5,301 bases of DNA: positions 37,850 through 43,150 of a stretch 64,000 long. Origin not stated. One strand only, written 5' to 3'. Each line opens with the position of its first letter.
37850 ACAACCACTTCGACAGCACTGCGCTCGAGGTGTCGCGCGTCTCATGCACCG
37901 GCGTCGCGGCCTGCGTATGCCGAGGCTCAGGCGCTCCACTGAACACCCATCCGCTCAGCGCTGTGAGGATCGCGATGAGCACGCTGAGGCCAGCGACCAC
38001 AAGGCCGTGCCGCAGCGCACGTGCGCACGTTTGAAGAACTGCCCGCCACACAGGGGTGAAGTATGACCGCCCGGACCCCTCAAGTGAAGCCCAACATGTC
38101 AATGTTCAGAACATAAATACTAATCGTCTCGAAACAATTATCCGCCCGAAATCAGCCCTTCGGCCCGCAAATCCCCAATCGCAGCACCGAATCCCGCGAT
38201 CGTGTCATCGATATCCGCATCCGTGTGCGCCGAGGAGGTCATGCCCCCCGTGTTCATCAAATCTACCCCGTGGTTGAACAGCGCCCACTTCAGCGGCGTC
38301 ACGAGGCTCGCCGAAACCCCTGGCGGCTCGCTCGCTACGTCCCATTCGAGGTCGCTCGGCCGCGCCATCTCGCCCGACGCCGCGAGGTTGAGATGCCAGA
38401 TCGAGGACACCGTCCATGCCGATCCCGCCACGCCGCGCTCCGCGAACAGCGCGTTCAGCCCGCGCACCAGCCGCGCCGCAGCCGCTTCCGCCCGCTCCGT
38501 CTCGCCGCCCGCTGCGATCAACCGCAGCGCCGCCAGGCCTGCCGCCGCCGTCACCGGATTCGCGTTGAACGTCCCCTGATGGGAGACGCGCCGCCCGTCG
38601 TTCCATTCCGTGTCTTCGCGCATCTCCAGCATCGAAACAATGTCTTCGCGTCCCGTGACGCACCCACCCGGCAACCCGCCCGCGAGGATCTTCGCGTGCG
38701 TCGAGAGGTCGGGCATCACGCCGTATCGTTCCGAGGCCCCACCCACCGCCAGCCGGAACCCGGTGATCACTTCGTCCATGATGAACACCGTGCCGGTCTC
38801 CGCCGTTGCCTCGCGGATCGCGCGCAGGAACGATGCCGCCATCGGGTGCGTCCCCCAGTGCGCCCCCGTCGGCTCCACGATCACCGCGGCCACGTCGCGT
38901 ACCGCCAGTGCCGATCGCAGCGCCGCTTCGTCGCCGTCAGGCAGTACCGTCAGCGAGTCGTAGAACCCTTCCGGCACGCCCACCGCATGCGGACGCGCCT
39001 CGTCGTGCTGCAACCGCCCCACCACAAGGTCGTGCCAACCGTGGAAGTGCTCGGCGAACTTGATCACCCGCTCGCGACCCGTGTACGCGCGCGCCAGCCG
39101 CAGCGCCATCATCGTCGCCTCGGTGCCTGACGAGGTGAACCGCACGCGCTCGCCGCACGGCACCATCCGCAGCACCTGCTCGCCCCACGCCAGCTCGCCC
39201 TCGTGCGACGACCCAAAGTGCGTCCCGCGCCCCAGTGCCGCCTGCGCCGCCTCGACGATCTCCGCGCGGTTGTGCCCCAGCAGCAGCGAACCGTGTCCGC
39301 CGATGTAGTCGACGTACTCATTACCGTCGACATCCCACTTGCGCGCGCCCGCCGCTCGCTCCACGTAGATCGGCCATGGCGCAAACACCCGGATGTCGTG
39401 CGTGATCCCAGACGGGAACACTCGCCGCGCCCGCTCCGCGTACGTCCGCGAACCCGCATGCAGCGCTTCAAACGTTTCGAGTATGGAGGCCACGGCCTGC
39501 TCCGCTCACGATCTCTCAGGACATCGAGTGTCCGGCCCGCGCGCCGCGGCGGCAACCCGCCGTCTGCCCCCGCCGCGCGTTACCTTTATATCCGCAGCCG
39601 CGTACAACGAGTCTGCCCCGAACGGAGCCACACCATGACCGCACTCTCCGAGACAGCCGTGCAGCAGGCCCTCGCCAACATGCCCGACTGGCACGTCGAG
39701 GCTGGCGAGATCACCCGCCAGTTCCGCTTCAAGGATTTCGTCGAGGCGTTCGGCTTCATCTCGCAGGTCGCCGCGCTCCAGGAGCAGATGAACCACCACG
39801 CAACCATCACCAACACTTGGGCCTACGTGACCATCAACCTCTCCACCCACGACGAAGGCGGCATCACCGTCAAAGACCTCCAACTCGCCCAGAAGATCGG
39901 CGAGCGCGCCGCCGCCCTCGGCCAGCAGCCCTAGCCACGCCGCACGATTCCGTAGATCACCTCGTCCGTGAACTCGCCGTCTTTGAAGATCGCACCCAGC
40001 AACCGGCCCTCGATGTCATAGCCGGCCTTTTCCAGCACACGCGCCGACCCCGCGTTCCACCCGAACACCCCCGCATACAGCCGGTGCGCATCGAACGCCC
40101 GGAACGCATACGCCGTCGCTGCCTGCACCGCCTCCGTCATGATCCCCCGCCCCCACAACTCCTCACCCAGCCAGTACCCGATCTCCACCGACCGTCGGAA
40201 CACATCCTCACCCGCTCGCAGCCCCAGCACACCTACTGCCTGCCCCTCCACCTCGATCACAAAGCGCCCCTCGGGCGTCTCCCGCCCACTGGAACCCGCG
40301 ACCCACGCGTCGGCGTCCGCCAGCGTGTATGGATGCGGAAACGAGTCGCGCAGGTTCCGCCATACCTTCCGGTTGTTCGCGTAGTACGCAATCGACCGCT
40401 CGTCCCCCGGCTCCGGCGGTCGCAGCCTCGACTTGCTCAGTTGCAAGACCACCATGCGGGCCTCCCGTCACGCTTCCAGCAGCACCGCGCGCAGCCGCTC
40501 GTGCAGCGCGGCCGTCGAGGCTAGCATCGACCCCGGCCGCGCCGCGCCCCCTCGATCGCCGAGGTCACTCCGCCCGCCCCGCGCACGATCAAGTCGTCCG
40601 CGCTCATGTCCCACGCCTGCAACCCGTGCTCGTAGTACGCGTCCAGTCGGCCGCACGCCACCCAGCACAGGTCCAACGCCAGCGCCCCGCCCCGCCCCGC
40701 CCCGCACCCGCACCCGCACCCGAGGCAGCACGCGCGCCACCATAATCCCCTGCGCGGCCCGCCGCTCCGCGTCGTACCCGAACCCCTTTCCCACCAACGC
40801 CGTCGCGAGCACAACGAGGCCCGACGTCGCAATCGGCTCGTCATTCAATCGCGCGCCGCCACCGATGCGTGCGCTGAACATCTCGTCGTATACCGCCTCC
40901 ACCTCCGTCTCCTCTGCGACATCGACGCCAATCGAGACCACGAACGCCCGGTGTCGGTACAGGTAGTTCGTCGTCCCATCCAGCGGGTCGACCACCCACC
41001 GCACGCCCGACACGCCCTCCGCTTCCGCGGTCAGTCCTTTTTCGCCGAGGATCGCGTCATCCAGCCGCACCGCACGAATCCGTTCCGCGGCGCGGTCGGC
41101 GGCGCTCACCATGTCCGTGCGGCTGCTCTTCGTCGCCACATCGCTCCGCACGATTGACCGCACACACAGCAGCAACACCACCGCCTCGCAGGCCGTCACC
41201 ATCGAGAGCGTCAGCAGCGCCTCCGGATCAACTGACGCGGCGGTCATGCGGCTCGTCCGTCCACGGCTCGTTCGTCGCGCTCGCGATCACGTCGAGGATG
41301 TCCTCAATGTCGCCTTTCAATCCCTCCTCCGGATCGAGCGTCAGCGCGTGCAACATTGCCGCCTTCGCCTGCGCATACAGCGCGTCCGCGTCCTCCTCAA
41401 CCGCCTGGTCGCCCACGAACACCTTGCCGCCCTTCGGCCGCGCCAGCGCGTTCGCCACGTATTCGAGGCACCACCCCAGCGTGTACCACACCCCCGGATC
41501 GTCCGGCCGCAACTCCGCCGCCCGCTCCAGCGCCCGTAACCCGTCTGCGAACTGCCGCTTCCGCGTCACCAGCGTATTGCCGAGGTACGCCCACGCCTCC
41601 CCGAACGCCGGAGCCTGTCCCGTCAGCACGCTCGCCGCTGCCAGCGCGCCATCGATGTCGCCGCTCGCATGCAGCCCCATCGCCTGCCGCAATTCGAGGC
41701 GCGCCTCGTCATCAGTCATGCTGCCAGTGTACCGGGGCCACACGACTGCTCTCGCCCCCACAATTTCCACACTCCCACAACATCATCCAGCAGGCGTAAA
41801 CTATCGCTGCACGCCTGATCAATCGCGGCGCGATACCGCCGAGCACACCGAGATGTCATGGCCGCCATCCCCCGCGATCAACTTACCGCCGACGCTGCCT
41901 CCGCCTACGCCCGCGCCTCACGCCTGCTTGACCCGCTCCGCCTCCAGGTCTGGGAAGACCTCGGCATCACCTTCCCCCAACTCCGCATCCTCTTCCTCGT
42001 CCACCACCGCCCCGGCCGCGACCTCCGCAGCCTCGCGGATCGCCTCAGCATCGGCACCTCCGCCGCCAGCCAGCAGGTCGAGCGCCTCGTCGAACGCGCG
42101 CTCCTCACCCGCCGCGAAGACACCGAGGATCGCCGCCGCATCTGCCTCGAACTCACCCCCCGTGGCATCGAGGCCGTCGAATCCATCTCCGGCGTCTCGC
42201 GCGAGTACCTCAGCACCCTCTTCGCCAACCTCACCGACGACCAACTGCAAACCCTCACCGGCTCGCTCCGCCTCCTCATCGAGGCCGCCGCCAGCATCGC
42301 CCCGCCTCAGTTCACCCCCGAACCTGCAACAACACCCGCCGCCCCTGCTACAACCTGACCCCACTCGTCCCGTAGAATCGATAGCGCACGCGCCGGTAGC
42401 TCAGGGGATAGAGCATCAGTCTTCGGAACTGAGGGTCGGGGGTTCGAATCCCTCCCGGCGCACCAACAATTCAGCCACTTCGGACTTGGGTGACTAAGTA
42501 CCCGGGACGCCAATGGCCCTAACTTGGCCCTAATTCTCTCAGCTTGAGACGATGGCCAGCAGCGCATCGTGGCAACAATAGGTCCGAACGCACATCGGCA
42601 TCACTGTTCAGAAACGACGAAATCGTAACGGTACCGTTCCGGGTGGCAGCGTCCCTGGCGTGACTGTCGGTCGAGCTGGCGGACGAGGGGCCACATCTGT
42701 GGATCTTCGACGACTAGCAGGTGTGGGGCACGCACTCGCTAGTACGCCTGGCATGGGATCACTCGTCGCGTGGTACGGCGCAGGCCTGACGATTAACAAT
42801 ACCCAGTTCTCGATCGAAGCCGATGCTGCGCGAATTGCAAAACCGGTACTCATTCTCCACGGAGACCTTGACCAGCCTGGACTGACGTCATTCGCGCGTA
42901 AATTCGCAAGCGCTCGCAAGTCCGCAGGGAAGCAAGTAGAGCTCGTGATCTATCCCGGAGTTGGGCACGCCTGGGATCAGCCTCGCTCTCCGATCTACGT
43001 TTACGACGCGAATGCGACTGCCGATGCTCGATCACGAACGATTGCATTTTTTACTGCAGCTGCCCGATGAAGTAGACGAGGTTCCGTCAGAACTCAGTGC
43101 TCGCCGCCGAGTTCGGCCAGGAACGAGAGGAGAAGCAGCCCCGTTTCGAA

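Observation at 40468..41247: Inositol-monophosphatase gene frameshifted exactly at an expanded (GCCCC)4(GCACCC)3 microsatellite; three GC-rich SSRs lie inside coding regions in this window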

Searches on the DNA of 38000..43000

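Call 57: search_rna_families(source=window, start=38000, end=43000, threshold=evalue, max_evalue=0.1)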
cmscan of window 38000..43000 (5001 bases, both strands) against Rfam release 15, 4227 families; matches with E-value up to 0.1: 1.
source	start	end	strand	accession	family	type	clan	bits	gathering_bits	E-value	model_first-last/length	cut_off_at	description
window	42390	42462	+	RF00005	tRNA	Gene; tRNA;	CL00001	69.3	29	3.7e-14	1-71/71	no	tRNA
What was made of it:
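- No Rfam element lies in the region (call 57).
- Tried and rejected: The Rfam scan of 38-43 kb found only tRNA-Arg (call 57).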

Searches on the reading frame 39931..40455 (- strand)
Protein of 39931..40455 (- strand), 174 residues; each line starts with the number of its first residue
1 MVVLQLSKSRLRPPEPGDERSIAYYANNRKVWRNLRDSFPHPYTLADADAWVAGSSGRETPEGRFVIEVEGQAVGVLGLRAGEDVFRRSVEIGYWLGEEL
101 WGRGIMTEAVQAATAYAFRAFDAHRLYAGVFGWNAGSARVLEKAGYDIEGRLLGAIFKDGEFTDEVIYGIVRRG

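Call 14: find_encoding_contigs(protein=window:39931-40455:-, flank=10000, max_places=10)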
Protein window:39931-40455:- (174 aa): 23 contigs read that carry it; 10 places shown.
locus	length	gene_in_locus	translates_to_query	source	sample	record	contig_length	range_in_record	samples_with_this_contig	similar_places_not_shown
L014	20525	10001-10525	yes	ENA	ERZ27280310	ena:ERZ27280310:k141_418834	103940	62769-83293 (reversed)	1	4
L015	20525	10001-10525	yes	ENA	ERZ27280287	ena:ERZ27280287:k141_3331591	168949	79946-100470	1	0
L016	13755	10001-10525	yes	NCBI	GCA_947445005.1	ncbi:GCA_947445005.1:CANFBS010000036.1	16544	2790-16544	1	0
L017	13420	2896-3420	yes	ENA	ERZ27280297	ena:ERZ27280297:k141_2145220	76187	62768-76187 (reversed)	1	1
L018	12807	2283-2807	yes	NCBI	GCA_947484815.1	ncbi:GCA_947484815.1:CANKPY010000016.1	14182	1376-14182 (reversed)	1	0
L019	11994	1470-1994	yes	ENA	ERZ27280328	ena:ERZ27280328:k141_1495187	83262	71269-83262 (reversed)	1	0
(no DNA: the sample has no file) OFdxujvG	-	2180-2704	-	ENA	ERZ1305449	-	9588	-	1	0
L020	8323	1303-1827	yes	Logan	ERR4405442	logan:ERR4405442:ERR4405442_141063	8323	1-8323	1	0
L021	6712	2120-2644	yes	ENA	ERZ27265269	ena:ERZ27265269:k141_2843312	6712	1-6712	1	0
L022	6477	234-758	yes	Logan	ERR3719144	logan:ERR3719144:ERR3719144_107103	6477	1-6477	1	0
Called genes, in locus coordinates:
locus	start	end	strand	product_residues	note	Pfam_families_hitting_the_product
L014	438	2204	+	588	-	PF00496:SBP_bac_5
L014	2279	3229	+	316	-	PF19300:BPD_transp_1_N, PF00528:BPD_transp_1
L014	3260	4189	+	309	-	PF12911:OppC_N, PF00528:BPD_transp_1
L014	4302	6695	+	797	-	PF02515:CoA_transf_3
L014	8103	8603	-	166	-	PF01047:MarR, PF12802:MarR_2, PF13463:HTH_27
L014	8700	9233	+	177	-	PF14559:TPR_19 (faint), PF13431:TPR_17 (faint)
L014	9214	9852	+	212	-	PF00459:Inositol_P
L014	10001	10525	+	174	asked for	PF13302:Acetyltransf_3, PF13420:Acetyltransf_4 (weak), PF00583:Acetyltransf_1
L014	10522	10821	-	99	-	PF01329:Pterin_4a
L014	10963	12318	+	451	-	PF00202:Aminotran_3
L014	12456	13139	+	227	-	-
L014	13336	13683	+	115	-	PF13560:HTH_31, PF12844:HTH_19 (weak), PF13443:HTH_26 (weak), PF01381:HTH_3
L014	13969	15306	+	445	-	PF00158:Sigma54_activat (faint), PF01078:Mg_chelatase (faint), PF07728:AAA_5 (faint), PF07726:AAA_3 (faint)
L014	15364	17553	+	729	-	PF27532:Mb0984_helical, PF06969:HemN_C (faint), PF27098:Rv0959_3rd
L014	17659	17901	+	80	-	PF00781:DAGK_cat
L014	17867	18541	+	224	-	-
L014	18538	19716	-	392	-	PF02463:SMC_N, PF13476:AAA_23, PF13304:AAA_21 (weak)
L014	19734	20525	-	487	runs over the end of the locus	PF00512:HisKA, PF02518:HATPase_c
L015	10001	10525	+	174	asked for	PF13302:Acetyltransf_3, PF13420:Acetyltransf_4 (weak), PF00583:Acetyltransf_1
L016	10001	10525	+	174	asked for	PF13302:Acetyltransf_3, PF13420:Acetyltransf_4 (weak), PF00583:Acetyltransf_1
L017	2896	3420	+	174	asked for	PF13302:Acetyltransf_3, PF13420:Acetyltransf_4 (weak), PF00583:Acetyltransf_1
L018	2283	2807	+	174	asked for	PF13302:Acetyltransf_3, PF13420:Acetyltransf_4 (weak), PF00583:Acetyltransf_1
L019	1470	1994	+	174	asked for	PF13302:Acetyltransf_3, PF13420:Acetyltransf_4 (weak), PF00583:Acetyltransf_1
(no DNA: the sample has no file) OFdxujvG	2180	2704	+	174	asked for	PF13302:Acetyltransf_3, PF13420:Acetyltransf_4 (weak), PF00583:Acetyltransf_1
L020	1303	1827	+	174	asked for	PF13302:Acetyltransf_3, PF13420:Acetyltransf_4 (weak), PF00583:Acetyltransf_1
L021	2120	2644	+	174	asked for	PF13302:Acetyltransf_3, PF13420:Acetyltransf_4 (weak), PF00583:Acetyltransf_1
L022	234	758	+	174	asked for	PF13302:Acetyltransf_3, PF13420:Acetyltransf_4 (weak), PF00583:Acetyltransf_1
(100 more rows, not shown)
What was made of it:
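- Tried and rejected: The GNAT protein worked instead (call 14).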

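Call 18: list_cluster_members(proteins=[P0001, P0002, window:39931-40455:-, L014:9214-9852:+, L014:10963-12318:+])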
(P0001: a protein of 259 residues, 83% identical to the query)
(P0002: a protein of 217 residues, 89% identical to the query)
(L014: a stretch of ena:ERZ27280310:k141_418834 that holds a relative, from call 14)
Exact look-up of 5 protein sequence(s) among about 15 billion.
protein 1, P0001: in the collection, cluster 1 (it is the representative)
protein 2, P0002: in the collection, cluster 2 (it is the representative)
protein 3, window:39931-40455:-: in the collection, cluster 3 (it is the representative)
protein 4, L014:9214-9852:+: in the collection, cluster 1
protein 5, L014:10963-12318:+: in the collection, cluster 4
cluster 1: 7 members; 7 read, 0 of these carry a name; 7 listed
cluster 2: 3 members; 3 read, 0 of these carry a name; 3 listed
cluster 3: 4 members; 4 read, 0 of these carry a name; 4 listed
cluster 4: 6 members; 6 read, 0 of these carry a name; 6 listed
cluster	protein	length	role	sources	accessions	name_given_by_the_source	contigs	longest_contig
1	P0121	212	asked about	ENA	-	-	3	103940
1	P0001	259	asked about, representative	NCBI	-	-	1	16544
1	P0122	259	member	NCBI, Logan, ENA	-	-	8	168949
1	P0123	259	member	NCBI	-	-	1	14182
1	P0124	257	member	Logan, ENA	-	-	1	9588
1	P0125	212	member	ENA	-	-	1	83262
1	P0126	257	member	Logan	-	-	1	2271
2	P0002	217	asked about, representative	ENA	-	-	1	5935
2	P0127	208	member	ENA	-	-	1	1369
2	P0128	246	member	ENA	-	-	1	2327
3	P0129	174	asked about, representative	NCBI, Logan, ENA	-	-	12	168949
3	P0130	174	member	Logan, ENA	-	-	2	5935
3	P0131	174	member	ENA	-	-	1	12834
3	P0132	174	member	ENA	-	-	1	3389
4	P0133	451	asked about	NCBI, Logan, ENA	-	-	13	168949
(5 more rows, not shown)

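Call 38: find_encoding_contigs(protein=P0128, flank=3000, max_places=4)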
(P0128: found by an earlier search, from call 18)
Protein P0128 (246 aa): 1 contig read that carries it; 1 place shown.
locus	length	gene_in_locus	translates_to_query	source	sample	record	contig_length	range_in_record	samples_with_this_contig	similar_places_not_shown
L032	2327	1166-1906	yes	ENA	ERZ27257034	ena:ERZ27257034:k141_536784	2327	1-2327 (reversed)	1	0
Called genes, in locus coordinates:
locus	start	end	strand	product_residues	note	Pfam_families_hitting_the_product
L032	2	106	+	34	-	?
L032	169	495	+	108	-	-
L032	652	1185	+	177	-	PF14559:TPR_19 (faint), PF13431:TPR_17 (faint)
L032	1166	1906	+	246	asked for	PF00459:Inositol_P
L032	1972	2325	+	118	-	?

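Call 39: find_encoding_contigs(protein=P0126, flank=3000, max_places=4)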
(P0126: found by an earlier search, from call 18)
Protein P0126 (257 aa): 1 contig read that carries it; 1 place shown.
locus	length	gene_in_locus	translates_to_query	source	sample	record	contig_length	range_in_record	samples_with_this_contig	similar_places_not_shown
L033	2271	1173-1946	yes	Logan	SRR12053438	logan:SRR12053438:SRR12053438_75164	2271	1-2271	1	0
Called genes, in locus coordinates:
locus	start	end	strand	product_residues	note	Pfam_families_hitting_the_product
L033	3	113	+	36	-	?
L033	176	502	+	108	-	-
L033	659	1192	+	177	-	PF14559:TPR_19 (faint), PF13431:TPR_17 (faint)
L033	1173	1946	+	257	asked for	PF00459:Inositol_P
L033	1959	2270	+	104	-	?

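Call 40: find_encoding_contigs(protein=P0124, flank=3000, max_places=4)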
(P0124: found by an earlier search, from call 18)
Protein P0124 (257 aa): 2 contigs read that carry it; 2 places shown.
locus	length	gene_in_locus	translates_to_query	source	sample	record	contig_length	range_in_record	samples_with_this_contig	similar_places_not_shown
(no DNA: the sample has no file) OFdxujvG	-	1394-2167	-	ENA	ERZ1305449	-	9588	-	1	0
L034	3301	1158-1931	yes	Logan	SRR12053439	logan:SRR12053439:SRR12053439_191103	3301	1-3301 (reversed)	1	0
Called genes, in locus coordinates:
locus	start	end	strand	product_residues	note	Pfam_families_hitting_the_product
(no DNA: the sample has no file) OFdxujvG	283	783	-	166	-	PF01047:MarR, PF12802:MarR_2, PF13463:HTH_27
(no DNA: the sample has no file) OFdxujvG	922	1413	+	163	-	PF13431:TPR_17 (faint)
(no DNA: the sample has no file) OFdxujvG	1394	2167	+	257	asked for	PF00459:Inositol_P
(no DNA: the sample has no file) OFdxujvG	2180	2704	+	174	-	PF13302:Acetyltransf_3, PF13420:Acetyltransf_4 (weak), PF00583:Acetyltransf_1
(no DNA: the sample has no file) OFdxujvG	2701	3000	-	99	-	PF01329:Pterin_4a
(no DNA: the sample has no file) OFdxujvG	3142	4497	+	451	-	PF00202:Aminotran_3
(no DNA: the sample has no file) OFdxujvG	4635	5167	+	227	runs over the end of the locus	-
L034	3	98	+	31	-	?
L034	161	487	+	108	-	-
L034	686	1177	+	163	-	PF13431:TPR_17 (faint)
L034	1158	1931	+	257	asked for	PF00459:Inositol_P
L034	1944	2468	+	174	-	PF13302:Acetyltransf_3, PF13420:Acetyltransf_4 (weak), PF00583:Acetyltransf_1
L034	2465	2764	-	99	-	PF01329:Pterin_4a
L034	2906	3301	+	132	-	?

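Call 47: search_protein_families(library=pfam, proteins=[window:39931-40455:-], max_evalue=0.01)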
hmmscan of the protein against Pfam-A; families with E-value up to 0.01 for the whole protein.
window:39931-40455:- (174 aa): 3 families
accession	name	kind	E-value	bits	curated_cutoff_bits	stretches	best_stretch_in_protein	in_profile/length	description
PF13302.13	Acetyltransf_3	-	1.5e-29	103.9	25.4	1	10-146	3-137/138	Acetyltransferase (GNAT) domain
PF00583.31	Acetyltransf_1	-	4.3e-14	53.2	20.7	1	32-146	5-116/116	Acetyltransferase (GNAT) family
PF13420.13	Acetyltransf_4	-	1.9e-06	28.5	24.3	1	64-167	51-155/155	Acetyltransferase (GNAT) domain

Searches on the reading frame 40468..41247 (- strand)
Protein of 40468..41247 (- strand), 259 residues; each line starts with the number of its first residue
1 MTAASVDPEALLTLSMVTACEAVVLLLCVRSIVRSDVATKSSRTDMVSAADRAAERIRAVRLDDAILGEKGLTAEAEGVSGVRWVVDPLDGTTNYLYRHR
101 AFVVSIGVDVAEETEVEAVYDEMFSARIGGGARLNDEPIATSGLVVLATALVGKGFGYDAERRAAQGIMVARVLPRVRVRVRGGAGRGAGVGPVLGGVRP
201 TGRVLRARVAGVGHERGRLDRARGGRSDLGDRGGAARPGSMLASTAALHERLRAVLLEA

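Call 5: search_protein_families(library=pfam, proteins=[window:40468-41247:-], max_evalue=0.01)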
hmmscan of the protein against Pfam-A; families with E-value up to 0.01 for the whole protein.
window:40468-41247:- (259 aa): 1 family
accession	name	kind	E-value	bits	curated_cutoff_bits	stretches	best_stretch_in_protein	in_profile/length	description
PF00459.30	Inositol_P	-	1e-19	71.6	27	1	22-182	16-190/271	Inositol monophosphatase family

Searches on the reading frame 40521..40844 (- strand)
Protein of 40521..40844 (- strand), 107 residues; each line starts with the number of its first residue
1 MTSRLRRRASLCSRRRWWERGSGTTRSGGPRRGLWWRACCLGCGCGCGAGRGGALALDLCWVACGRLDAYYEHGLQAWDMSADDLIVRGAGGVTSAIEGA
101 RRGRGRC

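Call 5: search_protein_families(library=pfam, proteins=[window:40521-40844:-], max_evalue=0.01)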
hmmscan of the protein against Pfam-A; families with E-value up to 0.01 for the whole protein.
window:40521-40844:- (107 aa): 1 family
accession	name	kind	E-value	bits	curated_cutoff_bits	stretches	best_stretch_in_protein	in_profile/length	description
PF00459.30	Inositol_P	-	2.7e-11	43.9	27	1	53-100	193-241/271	Inositol monophosphatase family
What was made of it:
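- Checked: Positions 193-241 match a different frame, ORF 40521..40844 (-) (43.9 bits) (call 5).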

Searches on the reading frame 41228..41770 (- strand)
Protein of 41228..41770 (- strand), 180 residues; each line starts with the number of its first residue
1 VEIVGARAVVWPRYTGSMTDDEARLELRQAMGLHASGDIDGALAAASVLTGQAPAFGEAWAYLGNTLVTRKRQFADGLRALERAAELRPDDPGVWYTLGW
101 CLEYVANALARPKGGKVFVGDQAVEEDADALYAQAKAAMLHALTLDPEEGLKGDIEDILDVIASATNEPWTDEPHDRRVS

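Call 15: find_encoding_contigs(protein=window:41228-41770:-, flank=10000, max_places=10)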
Protein window:41228-41770:- (180 aa): no gene with exactly this product is on record in the collection.
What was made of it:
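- Tried and rejected: An exact look-up of the 180-aa TPR-like ORF with its GTG start found nothing (call 15), because the gene callers use a different start.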

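Call 47: search_protein_families(library=pfam, proteins=[window:41228-41770:-], max_evalue=0.01)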
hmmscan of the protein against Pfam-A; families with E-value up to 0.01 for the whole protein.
window:41228-41770:- (180 aa): 5 families
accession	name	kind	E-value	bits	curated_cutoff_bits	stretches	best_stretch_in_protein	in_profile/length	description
PF13431.12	TPR_17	-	1.3e-05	25.5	24.4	0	81-103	2-24/34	Tetratricopeptide repeat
PF14559.12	TPR_19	-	2.2e-05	25.1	25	0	72-102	5-35/68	Tetratricopeptide repeat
PF13432.12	TPR_16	-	4.1e-05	24.4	32.7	1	71-103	10-42/65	Tetratricopeptide repeat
PF13428.12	TPR_14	-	9.1e-05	23.2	23.5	1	58-99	2-42/44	Tetratricopeptide repeat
PF13414.12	TPR_11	-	0.0044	17.1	26.8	0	79-99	15-35/42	TPR repeat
